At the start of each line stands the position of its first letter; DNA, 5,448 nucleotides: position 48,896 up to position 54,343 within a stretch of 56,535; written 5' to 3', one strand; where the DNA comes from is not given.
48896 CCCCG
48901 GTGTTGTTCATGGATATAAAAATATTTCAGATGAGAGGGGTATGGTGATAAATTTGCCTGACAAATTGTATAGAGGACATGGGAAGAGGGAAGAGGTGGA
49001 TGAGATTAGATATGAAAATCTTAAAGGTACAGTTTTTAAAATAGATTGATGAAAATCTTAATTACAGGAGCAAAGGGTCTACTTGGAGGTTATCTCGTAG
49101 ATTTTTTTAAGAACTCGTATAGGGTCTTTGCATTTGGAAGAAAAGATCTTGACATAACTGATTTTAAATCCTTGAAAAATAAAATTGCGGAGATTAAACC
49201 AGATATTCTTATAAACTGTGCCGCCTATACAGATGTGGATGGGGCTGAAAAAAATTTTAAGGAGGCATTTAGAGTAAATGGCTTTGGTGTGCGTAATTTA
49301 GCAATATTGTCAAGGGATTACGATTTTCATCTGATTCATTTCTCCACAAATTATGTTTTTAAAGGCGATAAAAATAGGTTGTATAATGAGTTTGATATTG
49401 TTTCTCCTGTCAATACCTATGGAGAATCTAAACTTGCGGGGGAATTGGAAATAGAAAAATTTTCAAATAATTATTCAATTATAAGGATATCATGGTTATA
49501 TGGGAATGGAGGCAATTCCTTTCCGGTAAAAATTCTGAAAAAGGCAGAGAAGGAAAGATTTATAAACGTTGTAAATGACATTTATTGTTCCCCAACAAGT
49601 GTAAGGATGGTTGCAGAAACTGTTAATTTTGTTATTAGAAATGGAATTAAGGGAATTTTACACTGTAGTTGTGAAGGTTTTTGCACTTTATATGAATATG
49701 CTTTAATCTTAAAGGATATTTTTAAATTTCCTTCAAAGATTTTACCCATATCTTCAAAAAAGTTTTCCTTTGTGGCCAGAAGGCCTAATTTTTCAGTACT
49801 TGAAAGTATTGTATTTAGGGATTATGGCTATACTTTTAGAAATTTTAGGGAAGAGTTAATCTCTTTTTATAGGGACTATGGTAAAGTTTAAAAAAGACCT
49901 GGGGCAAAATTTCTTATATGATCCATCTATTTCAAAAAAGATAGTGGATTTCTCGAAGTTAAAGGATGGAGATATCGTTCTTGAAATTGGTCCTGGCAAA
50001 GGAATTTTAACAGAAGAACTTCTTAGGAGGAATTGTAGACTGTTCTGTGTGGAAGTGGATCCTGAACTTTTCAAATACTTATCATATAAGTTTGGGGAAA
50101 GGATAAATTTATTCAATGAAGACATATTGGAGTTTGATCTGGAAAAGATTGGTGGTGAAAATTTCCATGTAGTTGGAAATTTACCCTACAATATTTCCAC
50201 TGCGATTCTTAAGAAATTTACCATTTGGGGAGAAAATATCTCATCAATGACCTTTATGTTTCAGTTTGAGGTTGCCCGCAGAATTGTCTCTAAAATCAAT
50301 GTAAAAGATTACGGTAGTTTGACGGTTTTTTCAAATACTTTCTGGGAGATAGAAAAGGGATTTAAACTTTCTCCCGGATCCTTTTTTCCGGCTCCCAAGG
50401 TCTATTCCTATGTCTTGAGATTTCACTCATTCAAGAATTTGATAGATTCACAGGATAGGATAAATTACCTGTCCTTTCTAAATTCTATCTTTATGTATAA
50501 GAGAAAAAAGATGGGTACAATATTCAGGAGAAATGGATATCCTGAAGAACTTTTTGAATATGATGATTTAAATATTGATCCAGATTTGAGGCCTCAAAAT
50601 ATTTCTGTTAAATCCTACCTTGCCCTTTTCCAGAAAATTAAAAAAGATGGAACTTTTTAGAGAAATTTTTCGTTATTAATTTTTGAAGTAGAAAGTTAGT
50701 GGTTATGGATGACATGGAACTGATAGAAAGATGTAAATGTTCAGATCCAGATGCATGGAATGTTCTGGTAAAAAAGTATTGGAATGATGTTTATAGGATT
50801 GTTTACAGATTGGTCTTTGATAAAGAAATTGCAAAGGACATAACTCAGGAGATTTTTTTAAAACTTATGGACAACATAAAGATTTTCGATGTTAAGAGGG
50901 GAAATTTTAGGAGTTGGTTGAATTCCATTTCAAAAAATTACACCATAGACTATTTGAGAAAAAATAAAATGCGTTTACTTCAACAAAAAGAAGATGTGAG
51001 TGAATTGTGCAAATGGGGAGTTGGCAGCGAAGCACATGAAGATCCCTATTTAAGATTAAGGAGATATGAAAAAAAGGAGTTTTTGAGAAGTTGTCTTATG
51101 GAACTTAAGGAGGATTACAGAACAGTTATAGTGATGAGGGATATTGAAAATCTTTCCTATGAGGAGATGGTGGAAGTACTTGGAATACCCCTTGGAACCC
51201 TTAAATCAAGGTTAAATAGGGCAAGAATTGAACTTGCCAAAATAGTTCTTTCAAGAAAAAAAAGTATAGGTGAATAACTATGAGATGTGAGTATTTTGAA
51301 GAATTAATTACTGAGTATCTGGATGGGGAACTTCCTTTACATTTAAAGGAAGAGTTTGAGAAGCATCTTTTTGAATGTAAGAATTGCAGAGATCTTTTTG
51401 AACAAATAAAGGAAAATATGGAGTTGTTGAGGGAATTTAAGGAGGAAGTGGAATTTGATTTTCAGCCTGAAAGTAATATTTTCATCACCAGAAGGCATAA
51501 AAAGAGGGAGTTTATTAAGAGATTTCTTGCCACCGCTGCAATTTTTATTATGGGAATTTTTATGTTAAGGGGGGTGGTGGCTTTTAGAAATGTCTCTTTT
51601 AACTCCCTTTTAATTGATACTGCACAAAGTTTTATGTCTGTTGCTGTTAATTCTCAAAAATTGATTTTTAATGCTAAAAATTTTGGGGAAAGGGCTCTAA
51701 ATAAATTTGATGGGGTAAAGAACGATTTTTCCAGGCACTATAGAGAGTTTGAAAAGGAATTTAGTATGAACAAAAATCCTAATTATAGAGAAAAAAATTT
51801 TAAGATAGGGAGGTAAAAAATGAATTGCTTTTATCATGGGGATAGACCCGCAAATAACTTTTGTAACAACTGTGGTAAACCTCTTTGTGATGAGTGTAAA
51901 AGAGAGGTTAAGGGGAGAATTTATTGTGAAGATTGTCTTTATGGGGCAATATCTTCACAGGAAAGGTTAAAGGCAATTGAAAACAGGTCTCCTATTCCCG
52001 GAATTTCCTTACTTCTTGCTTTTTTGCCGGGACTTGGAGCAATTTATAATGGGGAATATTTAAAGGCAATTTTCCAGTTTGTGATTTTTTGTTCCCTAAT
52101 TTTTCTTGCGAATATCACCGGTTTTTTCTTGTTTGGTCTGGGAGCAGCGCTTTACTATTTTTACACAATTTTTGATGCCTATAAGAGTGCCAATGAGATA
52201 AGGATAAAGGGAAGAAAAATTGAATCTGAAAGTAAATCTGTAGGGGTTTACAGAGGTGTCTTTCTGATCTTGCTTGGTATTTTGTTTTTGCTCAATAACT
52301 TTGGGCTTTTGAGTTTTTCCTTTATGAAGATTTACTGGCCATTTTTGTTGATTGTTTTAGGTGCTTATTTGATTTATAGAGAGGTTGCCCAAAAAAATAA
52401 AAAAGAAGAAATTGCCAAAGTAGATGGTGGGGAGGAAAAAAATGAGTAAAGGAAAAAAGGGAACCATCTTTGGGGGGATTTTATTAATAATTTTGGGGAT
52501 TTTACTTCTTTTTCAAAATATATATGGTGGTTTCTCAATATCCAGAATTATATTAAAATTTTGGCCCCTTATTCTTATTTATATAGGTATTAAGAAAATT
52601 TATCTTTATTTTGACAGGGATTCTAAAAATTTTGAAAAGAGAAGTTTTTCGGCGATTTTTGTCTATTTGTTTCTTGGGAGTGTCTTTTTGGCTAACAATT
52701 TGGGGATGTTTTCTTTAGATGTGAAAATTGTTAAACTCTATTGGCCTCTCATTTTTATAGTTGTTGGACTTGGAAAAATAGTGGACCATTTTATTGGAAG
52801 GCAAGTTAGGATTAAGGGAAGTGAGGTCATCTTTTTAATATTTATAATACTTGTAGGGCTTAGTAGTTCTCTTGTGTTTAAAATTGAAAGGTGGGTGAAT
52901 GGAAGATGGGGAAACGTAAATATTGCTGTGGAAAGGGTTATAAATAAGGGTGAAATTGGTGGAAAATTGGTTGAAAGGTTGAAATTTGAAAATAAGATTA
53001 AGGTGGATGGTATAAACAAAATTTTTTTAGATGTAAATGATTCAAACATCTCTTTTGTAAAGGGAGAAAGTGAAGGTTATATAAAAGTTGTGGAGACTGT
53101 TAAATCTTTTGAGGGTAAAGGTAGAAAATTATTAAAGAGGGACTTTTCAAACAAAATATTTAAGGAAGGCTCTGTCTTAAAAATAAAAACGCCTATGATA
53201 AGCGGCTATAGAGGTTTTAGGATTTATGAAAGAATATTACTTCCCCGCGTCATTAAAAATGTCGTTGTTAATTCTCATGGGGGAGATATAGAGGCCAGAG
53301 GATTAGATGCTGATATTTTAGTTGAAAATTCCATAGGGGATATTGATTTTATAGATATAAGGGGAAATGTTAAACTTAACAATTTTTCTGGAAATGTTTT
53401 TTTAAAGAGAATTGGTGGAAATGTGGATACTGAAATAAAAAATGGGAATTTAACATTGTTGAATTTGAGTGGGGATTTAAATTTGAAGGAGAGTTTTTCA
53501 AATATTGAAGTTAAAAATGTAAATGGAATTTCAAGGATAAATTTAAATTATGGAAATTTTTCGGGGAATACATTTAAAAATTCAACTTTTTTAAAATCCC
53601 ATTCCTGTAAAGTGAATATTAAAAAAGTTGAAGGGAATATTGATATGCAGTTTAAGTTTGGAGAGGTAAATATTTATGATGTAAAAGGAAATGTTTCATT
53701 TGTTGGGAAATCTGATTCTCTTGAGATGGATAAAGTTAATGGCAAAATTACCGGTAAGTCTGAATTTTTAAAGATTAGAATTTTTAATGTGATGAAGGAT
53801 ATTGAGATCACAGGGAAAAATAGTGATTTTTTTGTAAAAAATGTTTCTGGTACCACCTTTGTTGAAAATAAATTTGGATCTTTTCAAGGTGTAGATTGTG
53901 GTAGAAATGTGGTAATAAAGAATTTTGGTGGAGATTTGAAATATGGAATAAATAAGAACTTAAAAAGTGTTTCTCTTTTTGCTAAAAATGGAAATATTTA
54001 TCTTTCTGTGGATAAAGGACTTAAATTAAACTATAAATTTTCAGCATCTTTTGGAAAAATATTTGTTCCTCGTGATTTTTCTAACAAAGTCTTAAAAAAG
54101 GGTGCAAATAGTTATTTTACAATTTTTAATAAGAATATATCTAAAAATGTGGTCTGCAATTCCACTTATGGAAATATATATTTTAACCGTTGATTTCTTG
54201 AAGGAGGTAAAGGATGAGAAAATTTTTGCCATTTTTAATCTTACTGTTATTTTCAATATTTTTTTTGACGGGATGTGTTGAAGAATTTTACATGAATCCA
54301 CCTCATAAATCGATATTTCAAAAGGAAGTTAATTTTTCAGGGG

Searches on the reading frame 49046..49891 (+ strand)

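Call 93: search_protein_families(library=pfam, proteins=[window:49046-49891:+], max_evalue=0.00001)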
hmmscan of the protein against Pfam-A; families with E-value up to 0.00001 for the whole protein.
window:49046-49891:+ (281 aa): 5 families
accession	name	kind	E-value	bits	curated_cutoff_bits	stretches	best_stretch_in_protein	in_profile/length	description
PF04321.23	RmlD_sub_bind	-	2.4e-76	257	27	1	2-277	1-284/287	RmlD substrate binding domain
PF01370.27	Epimerase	-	1.8e-20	73.8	20.9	1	4-164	1-186/240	NAD dependent epimerase/dehydratase family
PF16363.11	GDP_Man_Dehyd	-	6.6e-13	49.3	27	1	35-154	59-182/332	GDP-mannose 4,6 dehydratase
PF02719.21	Polysacc_synt_2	-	8.8e-08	32.1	20.2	1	36-143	62-156/293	Polysaccharide biosynthesis protein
PF07993.18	NAD_binding_4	-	5.5e-07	29.4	20.1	0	53-157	90-210/258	Male sterility protein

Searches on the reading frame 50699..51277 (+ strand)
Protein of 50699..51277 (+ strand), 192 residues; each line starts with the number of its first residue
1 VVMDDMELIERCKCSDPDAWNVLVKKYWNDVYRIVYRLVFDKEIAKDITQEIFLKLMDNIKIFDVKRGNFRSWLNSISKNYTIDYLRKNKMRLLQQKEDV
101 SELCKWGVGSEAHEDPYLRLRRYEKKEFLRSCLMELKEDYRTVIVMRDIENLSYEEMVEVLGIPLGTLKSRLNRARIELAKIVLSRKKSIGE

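Call 93: search_protein_families(library=pfam, proteins=[window:50699-51277:+], max_evalue=0.00001)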
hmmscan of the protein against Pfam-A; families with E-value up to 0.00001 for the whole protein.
window:50699-51277:+ (192 aa): 3 families
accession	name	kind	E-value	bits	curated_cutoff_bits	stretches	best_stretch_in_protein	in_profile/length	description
PF04542.20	Sigma70_r2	-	3e-17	62.6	24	1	23-90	1-69/71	Sigma-70 region 2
PF08281.18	Sigma70_r4_2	-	3e-15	56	25.7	1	129-178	4-53/54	Sigma-70, region 4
PF04545.22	Sigma70_r4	-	2.7e-07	30.4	24.1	1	132-176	1-45/50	Sigma-70, region 4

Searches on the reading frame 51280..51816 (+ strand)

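Call 93: search_protein_families(library=pfam, proteins=[window:51280-51816:+], max_evalue=0.00001)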
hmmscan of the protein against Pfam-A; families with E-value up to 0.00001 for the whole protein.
window:51280-51816:+ (178 aa): 1 family
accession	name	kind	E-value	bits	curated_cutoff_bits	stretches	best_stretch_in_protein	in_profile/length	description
PF13490.11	zf-HC2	-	2.1e-09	37.7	22.2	1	6-37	4-35/35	Putative zinc-finger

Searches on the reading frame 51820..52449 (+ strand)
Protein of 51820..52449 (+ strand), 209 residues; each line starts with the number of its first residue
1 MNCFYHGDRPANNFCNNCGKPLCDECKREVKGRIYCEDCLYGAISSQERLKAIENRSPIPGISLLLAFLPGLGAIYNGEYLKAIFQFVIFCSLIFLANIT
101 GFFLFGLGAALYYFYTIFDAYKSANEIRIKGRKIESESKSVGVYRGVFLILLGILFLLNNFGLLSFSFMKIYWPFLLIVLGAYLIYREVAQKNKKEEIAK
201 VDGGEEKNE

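Call 93: search_protein_families(library=pfam, proteins=[window:51820-52449:+], max_evalue=0.00001)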
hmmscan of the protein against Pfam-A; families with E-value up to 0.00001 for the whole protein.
window:51820-52449:+ (209 aa): 3 families
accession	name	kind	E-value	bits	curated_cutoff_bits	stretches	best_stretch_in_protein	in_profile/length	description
PF18917.5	LiaI-LiaF-like_TM1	-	1.1e-10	41.9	27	1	146-185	4-42/42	LiaI-LiaF-like transmembrane region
PF22570.1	LiaF-TM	-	3.9e-10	40.9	27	1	146-188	3-45/98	LiaF transmembrane domain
PF00643.29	zf-B_box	-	1.8e-06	28.5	24.1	1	2-28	5-31/42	B-box zinc finger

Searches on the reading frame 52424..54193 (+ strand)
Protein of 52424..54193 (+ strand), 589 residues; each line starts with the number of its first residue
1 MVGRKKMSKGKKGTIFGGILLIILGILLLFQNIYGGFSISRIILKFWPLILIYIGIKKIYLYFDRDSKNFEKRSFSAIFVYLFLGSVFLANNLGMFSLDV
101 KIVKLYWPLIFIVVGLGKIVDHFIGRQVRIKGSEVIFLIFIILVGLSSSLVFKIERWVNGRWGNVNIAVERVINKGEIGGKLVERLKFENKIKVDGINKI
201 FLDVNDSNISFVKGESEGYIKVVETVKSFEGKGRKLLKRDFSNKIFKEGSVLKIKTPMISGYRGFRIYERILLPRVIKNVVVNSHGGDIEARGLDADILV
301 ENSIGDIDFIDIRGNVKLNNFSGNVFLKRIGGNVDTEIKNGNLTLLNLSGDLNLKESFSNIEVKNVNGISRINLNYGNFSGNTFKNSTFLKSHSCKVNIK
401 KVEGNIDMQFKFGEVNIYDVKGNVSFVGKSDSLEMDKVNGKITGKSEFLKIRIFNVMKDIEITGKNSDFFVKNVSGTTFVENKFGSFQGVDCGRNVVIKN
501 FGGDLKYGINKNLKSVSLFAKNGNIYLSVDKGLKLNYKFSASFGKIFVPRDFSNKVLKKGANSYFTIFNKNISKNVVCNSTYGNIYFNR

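Call 93: search_protein_families(library=pfam, proteins=[window:52424-54193:+], max_evalue=0.00001)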
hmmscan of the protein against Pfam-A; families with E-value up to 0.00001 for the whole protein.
window:52424-54193:+ (589 aa): 3 families
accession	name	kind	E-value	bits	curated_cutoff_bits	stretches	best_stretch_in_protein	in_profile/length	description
PF22570.1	LiaF-TM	-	5.5e-13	50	27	1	16-120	1-92/98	LiaF transmembrane domain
PF18917.5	LiaI-LiaF-like_TM1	-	1.5e-11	44.6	27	2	82-118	8-41/42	LiaI-LiaF-like transmembrane region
PF13349.12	DUF4097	-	3.1e-10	40.3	22.9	1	396-585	79-244/247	Toastrack DUF4097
